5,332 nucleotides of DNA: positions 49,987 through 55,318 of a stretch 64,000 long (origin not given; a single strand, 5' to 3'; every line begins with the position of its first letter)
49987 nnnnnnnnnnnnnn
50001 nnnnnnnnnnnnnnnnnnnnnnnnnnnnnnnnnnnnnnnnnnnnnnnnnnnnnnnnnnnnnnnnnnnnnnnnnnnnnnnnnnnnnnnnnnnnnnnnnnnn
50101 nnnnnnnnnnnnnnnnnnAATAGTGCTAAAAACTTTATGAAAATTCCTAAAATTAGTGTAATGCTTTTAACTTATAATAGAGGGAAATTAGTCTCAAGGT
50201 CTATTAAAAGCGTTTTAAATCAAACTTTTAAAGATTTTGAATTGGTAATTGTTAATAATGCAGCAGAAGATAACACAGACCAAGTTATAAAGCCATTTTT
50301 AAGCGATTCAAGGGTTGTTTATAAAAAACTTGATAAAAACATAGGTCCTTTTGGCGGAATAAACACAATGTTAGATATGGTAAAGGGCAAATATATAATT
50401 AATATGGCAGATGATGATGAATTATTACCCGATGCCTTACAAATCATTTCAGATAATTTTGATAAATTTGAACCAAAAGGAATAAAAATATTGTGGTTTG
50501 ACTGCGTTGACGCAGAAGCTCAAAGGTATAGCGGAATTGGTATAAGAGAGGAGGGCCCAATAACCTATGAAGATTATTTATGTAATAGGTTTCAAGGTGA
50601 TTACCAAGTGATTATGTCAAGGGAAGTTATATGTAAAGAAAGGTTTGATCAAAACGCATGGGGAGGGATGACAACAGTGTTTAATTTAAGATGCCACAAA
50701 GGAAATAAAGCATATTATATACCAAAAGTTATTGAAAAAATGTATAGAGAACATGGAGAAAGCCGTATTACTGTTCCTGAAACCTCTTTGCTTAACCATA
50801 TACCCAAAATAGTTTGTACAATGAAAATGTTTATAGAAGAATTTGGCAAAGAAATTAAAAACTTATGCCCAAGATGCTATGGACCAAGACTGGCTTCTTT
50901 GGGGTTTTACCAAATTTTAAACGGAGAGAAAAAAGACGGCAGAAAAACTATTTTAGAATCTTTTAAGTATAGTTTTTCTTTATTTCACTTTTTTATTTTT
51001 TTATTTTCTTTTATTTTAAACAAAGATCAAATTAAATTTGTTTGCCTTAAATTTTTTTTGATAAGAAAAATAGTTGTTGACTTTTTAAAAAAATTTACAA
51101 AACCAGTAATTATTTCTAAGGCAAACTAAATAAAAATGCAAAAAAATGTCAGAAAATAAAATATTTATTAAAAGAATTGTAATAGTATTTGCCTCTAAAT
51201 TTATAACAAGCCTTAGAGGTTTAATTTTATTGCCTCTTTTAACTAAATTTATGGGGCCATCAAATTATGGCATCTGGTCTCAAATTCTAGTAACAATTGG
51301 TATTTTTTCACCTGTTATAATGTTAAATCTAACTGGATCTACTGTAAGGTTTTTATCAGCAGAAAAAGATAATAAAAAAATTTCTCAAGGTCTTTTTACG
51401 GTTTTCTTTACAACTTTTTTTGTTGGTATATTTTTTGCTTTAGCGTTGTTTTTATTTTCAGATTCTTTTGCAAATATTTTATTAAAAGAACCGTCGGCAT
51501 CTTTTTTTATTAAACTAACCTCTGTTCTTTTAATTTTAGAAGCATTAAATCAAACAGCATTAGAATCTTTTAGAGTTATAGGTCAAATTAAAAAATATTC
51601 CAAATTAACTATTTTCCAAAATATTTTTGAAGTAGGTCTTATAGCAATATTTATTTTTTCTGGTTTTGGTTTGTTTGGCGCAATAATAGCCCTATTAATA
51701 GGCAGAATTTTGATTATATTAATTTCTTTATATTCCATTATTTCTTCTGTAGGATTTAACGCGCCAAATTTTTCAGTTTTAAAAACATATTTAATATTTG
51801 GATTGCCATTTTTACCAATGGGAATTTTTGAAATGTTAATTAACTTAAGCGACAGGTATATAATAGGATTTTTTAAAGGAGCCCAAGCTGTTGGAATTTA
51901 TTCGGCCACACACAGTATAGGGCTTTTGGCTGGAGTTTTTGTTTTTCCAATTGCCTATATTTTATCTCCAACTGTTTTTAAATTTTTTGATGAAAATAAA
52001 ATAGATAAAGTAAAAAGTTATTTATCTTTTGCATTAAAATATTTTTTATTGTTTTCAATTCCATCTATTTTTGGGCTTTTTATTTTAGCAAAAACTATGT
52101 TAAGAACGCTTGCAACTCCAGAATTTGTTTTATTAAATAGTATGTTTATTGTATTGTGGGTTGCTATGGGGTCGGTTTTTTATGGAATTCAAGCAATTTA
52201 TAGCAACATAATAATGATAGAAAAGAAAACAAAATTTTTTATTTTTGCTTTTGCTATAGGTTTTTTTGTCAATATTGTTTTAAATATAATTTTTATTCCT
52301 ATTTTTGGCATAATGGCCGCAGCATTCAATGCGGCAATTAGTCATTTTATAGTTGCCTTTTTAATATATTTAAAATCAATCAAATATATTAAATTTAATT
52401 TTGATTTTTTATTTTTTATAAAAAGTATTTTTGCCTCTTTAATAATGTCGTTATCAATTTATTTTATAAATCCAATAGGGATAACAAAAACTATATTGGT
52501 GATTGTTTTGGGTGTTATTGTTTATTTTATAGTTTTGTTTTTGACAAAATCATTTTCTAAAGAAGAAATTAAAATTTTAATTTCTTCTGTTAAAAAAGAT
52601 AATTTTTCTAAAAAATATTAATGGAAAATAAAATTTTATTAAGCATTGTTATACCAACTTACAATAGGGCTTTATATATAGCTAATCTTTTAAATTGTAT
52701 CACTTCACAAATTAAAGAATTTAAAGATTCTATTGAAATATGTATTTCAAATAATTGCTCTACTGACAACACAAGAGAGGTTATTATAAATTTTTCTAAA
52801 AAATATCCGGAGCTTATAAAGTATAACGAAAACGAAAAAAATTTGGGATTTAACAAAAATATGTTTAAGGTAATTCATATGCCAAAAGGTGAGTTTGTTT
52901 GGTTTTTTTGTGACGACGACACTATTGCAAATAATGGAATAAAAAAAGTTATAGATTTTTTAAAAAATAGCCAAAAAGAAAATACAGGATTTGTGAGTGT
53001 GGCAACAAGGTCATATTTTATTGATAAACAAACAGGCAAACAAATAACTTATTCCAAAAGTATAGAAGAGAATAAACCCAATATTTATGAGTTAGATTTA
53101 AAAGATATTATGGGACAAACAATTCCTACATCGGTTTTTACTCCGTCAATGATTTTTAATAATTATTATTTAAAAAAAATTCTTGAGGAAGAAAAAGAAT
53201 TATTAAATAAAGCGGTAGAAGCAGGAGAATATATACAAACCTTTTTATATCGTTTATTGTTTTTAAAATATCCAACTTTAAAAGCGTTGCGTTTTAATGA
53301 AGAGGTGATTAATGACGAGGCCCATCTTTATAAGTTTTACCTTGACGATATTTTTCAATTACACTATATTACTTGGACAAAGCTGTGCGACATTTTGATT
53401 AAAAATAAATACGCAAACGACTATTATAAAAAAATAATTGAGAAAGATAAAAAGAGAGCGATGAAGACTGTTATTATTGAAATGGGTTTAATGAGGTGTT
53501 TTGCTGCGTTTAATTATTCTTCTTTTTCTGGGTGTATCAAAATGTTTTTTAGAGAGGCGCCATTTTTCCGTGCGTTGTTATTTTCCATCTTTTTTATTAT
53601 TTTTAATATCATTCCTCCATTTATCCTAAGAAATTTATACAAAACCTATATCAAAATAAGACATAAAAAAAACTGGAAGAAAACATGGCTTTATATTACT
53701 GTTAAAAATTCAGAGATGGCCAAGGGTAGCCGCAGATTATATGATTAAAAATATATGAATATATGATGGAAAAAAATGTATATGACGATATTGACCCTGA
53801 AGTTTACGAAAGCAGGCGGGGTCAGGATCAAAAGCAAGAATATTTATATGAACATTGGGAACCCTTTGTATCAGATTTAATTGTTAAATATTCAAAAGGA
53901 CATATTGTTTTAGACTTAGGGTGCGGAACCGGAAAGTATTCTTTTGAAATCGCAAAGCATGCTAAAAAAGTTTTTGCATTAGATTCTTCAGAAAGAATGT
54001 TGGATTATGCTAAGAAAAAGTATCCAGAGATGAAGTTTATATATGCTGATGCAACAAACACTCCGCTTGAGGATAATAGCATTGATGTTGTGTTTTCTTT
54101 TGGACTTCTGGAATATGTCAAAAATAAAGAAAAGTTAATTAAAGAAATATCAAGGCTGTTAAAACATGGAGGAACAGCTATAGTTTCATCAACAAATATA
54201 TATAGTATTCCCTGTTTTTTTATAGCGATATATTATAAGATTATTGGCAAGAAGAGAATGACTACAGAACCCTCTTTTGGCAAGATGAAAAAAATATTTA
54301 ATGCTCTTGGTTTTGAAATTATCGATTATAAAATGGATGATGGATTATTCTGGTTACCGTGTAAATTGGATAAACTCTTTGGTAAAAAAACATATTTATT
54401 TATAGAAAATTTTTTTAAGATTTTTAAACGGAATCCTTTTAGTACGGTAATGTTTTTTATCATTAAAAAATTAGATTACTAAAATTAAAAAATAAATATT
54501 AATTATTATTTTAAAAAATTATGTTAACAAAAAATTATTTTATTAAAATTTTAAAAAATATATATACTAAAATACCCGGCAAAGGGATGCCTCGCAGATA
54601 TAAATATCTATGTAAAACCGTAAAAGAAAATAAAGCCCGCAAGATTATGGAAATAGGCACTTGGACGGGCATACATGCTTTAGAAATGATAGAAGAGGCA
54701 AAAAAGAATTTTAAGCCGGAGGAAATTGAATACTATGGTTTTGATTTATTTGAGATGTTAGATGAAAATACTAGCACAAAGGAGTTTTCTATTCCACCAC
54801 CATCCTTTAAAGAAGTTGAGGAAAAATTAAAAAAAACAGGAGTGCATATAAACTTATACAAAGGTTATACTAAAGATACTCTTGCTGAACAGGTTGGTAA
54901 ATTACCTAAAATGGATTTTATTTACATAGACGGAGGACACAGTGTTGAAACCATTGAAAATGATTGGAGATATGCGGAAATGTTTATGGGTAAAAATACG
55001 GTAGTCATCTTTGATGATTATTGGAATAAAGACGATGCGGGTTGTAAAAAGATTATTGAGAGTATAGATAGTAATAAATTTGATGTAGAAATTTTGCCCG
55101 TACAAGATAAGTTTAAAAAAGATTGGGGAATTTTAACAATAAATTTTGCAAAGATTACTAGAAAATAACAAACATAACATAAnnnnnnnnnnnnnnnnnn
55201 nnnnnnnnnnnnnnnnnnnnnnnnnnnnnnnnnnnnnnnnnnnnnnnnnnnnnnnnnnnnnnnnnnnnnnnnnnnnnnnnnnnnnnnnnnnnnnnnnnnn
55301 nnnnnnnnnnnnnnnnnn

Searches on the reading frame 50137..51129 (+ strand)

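Call 13: search_protein_families(library=pfam, proteins=[window:50137-51129:+], max_evalue=0.001)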
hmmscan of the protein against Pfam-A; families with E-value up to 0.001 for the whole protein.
window:50137-51129:+ (330 aa): 2 families
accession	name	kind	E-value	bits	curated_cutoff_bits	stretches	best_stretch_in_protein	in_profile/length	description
PF00535.33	Glycos_transf_2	-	2.7e-23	83.2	23.3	1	7-127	1-122/168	Glycosyl transferase family 2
PF13641.12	Glyco_tranf_2_3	-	9.3e-06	26.2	27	1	4-106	1-109/230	Glycosyltransferase like family 2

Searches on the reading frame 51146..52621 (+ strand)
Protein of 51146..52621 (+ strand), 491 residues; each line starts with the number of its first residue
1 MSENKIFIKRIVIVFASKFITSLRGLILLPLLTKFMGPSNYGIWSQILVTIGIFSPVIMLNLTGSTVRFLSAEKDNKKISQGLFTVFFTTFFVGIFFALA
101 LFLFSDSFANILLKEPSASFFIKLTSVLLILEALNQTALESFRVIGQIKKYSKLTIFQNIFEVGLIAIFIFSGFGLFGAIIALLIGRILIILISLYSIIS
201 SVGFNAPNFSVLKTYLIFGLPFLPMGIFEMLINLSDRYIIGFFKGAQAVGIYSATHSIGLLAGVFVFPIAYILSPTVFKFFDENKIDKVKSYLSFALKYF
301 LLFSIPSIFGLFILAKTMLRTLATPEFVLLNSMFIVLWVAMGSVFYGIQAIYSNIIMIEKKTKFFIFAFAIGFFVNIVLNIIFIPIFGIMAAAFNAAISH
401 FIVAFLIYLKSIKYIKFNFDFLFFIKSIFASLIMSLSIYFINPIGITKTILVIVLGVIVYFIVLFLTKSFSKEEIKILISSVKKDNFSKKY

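Call 13: search_protein_families(library=pfam, proteins=[window:51146-52621:+], max_evalue=0.001)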
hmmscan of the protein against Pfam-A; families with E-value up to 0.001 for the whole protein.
window:51146-52621:+ (491 aa): 3 families
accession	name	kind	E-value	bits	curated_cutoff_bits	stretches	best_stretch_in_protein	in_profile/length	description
PF13440.11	Polysacc_synt_3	-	1.3e-17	64.5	23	1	31-324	1-285/293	Polysaccharide biosynthesis protein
PF01943.22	Polysacc_synt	-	1.8e-17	64.1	28.2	1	9-280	3-273/274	Polysaccharide biosynthesis protein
PF01554.23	MatE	-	5.2e-09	36.4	24.9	1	225-382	5-161/161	MatE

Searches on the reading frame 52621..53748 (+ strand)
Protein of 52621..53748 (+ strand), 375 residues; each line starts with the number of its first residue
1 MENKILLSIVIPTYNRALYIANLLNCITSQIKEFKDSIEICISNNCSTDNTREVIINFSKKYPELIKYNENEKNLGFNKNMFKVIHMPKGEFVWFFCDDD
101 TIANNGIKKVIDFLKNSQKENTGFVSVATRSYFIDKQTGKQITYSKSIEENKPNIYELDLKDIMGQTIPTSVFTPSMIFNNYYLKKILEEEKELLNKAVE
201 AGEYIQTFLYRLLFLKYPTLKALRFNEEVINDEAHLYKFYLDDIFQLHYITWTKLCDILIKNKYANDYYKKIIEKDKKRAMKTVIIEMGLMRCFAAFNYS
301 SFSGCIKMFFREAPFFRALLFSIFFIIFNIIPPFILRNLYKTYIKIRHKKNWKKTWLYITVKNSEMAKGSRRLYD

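Call 13: search_protein_families(library=pfam, proteins=[window:52621-53748:+], max_evalue=0.001)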
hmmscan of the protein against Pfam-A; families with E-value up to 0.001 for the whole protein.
window:52621-53748:+ (375 aa): 2 families
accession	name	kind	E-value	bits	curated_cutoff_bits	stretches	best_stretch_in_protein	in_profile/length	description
PF00535.33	Glycos_transf_2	-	1.5e-21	77.5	23.3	1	8-157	1-138/168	Glycosyl transferase family 2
PF13641.12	Glyco_tranf_2_3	-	1.8e-07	31.8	27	1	7-126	3-120/230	Glycosyltransferase like family 2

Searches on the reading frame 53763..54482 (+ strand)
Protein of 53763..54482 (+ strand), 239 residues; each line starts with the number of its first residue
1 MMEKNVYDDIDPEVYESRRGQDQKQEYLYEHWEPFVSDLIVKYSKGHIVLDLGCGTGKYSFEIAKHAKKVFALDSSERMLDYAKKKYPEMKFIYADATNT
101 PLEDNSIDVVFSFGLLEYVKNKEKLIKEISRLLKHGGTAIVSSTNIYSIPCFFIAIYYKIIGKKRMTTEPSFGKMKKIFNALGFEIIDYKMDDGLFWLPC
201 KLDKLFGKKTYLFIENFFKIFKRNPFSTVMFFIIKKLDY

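Call 13: search_protein_families(library=pfam, proteins=[window:53763-54482:+], max_evalue=0.001)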
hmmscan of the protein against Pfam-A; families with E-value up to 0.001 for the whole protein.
window:53763-54482:+ (239 aa): 16 families
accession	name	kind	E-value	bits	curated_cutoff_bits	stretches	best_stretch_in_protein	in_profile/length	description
PF08241.18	Methyltransf_11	-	4.9e-26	91.6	21.2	1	50-140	1-94/95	Methyltransferase domain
PF13649.12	Methyltransf_25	-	2.2e-24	86.4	27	1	49-137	1-97/97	Methyltransferase domain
PF13847.12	Methyltransf_31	-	1.2e-22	80.6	27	1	45-145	3-113/145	Methyltransferase domain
PF01209.24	Ubie_methyltran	-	6.7e-16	58.8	20.1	1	30-162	33-170/233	ubiE/COQ5 methyltransferase family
PF08242.18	Methyltransf_12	-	9.8e-16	58.7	30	1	50-138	1-97/98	Methyltransferase domain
PF13489.12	Methyltransf_23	-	7.2e-13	49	27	1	29-145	6-120/164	Methyltransferase domain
PF05148.21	Methyltransf_8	-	2e-09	38.1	27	1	42-142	69-157/219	Hypothetical methyltransferase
PF05219.18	DREV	-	1.4e-08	34.6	26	1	45-142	94-187/265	DREV methyltransferase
PF01728.25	FtsJ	-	7.9e-06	26.4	24.1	1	44-105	20-83/181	FtsJ-like methyltransferase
PF08003.17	Methyltransf_9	-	3.2e-05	23.5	23.8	1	29-144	104-220/315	Protein of unknown function (DUF1698)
PF05175.20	MTS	-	7.7e-05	22.8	23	1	45-138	31-135/170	Methyltransferase small domain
PF06325.19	PrmA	-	8.2e-05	22.7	22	1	44-142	160-259/296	Ribosomal protein L11 methyltransferase (PrmA)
PF03141.22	Methyltransf_29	-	0.00023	20.3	23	1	44-192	116-254/506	Putative S-adenosyl-L-methionine-dependent methyltransferase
PF03848.20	TehB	-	0.0003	20.7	20.4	1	41-152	26-144/193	Tellurite resistance protein TehB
PF02353.26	CMAS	-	0.00045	20.1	27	1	44-145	61-168/273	Mycolic acid cyclopropane synthetase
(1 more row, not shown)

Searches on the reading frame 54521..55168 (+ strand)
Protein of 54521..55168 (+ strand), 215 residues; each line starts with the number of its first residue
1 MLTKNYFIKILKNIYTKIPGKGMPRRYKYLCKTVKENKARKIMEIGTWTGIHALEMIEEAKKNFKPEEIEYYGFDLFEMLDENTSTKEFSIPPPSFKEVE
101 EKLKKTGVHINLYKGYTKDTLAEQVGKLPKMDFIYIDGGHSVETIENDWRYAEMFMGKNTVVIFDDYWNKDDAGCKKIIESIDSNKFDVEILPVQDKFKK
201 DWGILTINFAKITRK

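Call 13: search_protein_families(library=pfam, proteins=[window:54521-55168:+], max_evalue=0.001)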
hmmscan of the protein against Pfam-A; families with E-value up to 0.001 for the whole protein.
window:54521-55168:+ (215 aa): 1 family
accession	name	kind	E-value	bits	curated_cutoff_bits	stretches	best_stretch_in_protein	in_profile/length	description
PF13578.12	Methyltransf_24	-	1.7e-11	45.3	26.3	1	44-167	2-105/105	Methyltransferase domain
